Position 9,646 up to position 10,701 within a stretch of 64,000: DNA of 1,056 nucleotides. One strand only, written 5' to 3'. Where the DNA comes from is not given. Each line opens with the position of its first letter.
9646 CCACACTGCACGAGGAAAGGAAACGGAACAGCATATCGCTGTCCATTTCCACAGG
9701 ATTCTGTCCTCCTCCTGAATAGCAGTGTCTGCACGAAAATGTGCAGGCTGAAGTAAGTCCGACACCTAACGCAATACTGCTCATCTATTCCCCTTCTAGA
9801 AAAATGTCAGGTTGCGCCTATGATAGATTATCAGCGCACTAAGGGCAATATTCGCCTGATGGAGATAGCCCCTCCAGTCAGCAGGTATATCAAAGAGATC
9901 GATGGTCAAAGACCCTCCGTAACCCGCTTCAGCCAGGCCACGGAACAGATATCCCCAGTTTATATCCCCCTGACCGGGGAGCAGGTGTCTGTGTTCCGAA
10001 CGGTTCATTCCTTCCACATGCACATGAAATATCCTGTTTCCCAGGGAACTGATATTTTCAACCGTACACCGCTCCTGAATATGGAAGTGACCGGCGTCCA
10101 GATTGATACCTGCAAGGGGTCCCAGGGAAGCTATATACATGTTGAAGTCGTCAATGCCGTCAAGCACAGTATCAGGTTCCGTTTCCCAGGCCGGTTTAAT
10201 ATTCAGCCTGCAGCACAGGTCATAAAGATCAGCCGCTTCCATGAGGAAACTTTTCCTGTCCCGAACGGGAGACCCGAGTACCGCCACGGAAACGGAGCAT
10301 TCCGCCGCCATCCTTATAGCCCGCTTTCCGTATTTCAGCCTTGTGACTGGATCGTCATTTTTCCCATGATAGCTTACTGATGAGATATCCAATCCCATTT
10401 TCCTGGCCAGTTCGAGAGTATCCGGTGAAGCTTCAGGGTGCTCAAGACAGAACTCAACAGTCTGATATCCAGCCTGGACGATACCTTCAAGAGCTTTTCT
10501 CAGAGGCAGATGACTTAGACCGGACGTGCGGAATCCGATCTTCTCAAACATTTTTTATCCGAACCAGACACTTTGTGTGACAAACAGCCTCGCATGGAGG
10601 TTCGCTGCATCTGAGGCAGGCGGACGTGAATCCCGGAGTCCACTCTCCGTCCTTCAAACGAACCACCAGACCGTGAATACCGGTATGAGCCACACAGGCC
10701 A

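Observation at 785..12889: Twelve-gene overlap-coupled operon (Mo-enzyme, TIM barrel, 4 radical-SAM enzymes, 2 methyltransferases, 2 nucleotidyltransferases, CDP-alcohol transferase, FG-GAP protein) with no assignable product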

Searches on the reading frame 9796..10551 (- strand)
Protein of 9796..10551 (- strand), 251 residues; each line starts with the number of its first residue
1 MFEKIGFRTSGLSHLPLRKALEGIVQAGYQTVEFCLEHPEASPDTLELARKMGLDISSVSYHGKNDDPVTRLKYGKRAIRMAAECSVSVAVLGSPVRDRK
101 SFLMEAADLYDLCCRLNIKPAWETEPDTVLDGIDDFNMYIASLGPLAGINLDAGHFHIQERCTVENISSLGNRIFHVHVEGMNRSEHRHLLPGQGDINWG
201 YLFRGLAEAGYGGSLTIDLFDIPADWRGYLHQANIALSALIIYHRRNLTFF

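Call 3: search_protein_families(library=pfam, proteins=[window:9796-10551:-], max_evalue=0.01)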
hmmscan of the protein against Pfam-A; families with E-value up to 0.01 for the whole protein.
window:9796-10551:- (251 aa): 1 family
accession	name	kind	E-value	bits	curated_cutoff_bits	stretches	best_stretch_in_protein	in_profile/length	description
PF01261.30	AP_endonuc_2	-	4.4e-19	69.6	31.1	1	24-225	4-238/249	Xylose isomerase-like TIM barrel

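Call 5: search_protein_families(library=ncbifam, proteins=[window:9796-10551:-], max_evalue=0.001)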
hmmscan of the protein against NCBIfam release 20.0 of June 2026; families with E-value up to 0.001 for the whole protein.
window:9796-10551:- (251 aa): 6 families
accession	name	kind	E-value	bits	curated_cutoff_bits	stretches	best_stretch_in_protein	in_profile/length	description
NF007360.0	PRK09856.1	equivalog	6.3e-09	35.7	305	1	156-220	185-249/276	fructoselysine 3-epimerase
NF041099.2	keto_glucon_epim_IolO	equivalog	6.9e-09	35.4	300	1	120-224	152-251/269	5-keto-L-gluconate epimerase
TIGR04379.1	myo_inos_iolE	equivalog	1.4e-08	34.7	290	0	112-181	141-211/290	myo-inosose-2 dehydratase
NF051856.1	PsicseEpim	equivalog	5.8e-06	26.3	300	1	146-218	177-244/287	D-psicose 3-epimerase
TIGR03234.1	OH-pyruv-isom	equivalog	0.00027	20.3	353.45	1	149-217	174-238/254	hydroxypyruvate isomerase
NF009688.0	PRK13209.1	subfamily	0.00063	18.8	317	0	121-220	155-255/286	L-ribulose-5-phosphate 3-epimerase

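Call 20: search_solved_structures(query=window:9796-10551:-, max_evalue=0.01)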
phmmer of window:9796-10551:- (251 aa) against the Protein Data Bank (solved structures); distinct sequences matched with E-value up to 0.01: 15.
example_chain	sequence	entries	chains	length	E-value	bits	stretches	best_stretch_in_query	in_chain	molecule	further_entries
2zvr_A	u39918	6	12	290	6.7e-06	29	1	118-228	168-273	Uncharacterized protein TM_0416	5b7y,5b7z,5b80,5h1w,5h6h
3wqo_A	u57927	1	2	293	1.3e-05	28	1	147-219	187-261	Uncharacterized protein MJ1311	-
7cj4_A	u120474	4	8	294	2.8e-05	26.9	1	142-221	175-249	Epimerase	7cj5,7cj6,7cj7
7cj8_A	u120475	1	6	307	3.2e-05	26.7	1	142-221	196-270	Epimerase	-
4pgl_A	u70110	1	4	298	6.9e-05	25.6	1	144-220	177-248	D-tagatose 3-epimerase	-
7cj9_A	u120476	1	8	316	0.00011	24.9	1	142-221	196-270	Epimerase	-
4q7i_A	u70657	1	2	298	0.00022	24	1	144-220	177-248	D-tagatose 3-epimerase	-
4xsl_A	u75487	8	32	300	0.00042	23.1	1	144-220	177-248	D-tagatose 3-epimerase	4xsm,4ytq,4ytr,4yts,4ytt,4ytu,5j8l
2ou4_A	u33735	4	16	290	0.00047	22.9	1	144-220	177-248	D-tagatose 3-epimerase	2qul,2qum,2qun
7erm_A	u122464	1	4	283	0.00089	22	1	149-228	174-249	D-tagatose 3-epimerase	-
7ern_A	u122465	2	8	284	0.00091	22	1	149-228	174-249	D-tagatose 3-epimerase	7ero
3vnk_A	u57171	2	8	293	0.0023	20.7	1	149-220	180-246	Xylose isomerase domain protein TIM barrel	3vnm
3vni_A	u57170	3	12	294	0.0023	20.6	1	149-220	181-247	Xylose isomerase domain protein TIM barrel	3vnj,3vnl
7e9w_A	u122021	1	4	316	0.0026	20.5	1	149-220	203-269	D-psicose 3-epimerase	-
4pfh_A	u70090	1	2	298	0.0029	20.3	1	144-220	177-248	D-tagatose 3-epimerase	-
